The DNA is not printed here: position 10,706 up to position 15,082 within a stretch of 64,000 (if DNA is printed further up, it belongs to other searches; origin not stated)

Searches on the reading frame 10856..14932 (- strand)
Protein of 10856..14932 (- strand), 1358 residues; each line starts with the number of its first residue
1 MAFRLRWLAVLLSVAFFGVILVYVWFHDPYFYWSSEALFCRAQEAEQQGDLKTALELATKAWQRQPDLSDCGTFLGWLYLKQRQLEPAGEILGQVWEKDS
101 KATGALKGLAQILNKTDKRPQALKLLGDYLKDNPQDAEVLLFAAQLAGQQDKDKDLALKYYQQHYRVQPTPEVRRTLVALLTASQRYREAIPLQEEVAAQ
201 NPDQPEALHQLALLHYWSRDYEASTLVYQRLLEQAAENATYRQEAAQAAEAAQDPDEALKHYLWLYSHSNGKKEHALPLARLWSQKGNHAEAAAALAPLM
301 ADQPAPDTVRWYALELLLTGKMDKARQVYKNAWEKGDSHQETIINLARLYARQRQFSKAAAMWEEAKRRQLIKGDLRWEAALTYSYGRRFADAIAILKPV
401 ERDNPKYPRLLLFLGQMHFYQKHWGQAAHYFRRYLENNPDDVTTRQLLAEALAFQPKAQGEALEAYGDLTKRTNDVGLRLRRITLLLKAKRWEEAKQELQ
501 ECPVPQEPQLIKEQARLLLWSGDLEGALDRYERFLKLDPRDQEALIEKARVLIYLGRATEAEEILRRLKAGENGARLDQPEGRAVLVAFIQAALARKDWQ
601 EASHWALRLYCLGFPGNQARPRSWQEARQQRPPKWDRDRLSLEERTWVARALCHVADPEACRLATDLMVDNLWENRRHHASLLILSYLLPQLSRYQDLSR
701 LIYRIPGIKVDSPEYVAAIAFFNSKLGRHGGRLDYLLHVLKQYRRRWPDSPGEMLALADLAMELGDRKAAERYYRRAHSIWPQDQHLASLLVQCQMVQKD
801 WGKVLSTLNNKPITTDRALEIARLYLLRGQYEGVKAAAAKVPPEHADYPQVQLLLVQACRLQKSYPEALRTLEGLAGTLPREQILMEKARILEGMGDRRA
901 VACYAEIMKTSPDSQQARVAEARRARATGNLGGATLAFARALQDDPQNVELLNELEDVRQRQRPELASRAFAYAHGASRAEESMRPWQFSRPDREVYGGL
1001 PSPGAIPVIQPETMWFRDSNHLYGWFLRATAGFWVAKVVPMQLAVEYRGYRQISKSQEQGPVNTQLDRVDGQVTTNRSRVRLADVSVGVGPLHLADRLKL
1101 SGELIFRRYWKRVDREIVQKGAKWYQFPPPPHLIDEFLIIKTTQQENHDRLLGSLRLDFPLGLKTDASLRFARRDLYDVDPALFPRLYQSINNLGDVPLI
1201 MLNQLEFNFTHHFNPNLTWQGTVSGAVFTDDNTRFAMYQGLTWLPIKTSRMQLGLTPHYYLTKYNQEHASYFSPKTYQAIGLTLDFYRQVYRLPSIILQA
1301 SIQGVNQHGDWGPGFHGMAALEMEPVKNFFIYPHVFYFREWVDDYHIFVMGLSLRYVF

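Call 53: find_encoding_contigs(protein=window:10856-14932:-, flank=10000, max_places=8)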
Protein window:10856-14932:- (1358 aa): 2 contigs read that carry it; 2 places shown.
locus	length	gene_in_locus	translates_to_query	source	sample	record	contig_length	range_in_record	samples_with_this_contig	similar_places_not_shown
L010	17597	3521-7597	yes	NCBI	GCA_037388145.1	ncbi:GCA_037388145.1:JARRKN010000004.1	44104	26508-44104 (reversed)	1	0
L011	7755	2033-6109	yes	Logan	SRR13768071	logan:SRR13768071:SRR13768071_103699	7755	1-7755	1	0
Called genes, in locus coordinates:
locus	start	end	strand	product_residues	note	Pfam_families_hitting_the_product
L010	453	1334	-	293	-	PF13103:TonB_2, PF03544:TonB_C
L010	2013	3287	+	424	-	PF00535:Glycos_transf_2, PF13641:Glyco_tranf_2_3, PF03552:Cellulose_synt (faint), PF13632:Glyco_trans_2_3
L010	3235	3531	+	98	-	-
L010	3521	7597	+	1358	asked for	PF00515:TPR_1 (faint), PF07719:TPR_2 (faint), PF13424:TPR_12 (faint), PF13428:TPR_14 (faint), PF13431:TPR_17 (faint), PF14559:TPR_19 (weak), PF13432:TPR_16 (weak), PF14559:TPR_19 (weak), +4 more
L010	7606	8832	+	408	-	PF01435:Peptidase_M48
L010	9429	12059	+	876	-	PF02739:5_3_exonuc_N, PF01367:5_3_exonuc, PF01612:DNA_pol_A_exo1 (weak), PF22619:DNA_polI_exo1, PF00476:DNA_pol_A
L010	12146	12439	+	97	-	-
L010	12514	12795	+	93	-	-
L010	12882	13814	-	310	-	PF03734:YkuD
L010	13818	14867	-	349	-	PF01008:IF-2B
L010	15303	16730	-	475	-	PF02934:GatB_N, PF02637:GatB_Yqey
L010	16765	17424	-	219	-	PF02581:TMP-TENI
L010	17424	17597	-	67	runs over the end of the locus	PF02597:ThiS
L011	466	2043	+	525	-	PF00535:Glycos_transf_2, PF13641:Glyco_tranf_2_3, PF03552:Cellulose_synt (faint), PF13632:Glyco_trans_2_3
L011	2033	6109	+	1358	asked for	PF00515:TPR_1 (faint), PF07719:TPR_2 (faint), PF13424:TPR_12 (faint), PF13428:TPR_14 (faint), PF13431:TPR_17 (faint), PF14559:TPR_19 (weak), PF13432:TPR_16 (weak), PF14559:TPR_19 (weak), +4 more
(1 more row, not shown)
